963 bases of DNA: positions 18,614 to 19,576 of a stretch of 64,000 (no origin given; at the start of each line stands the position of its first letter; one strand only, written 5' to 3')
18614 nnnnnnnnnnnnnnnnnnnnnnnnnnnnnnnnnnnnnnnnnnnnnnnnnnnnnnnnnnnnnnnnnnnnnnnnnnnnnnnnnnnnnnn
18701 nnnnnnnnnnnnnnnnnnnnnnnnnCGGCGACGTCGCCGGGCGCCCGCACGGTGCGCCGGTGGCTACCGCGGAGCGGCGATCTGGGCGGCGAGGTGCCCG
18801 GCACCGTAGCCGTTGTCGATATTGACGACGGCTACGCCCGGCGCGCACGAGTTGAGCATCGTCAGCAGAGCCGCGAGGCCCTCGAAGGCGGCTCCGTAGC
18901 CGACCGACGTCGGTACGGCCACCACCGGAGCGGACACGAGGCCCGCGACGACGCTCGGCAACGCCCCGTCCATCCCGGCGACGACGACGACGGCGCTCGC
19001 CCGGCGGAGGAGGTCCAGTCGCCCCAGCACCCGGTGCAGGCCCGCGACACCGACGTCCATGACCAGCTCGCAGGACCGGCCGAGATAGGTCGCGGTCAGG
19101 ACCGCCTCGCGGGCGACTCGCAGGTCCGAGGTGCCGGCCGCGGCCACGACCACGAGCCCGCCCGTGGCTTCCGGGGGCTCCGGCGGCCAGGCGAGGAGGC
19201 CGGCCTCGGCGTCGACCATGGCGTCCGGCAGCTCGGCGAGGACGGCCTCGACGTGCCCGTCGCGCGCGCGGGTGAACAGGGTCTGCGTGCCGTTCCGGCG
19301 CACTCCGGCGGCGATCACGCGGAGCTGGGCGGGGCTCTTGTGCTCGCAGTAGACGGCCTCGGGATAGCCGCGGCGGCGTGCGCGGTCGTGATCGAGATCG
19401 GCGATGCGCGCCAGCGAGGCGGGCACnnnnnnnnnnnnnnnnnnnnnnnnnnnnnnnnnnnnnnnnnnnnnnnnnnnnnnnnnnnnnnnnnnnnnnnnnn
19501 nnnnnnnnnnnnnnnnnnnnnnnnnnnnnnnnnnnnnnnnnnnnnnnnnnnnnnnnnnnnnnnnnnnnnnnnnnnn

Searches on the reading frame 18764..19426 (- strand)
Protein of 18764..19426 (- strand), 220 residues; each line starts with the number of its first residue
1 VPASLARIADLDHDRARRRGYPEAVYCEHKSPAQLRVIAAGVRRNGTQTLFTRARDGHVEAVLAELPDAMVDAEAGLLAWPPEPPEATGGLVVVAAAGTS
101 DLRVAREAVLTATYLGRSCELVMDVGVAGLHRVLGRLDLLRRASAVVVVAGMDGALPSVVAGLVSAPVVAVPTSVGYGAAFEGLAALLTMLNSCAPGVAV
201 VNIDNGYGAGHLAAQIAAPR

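Call 64: search_protein_families(library=pfam, proteins=[window:18764-19426:-], max_evalue=0.0001)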
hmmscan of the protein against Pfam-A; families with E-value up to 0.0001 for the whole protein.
window:18764-19426:- (220 aa): 1 family
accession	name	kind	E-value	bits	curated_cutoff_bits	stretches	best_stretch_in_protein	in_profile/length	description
PF00731.26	AIRC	-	1.3e-13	51.2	30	1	92-218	2-128/148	AIR carboxylase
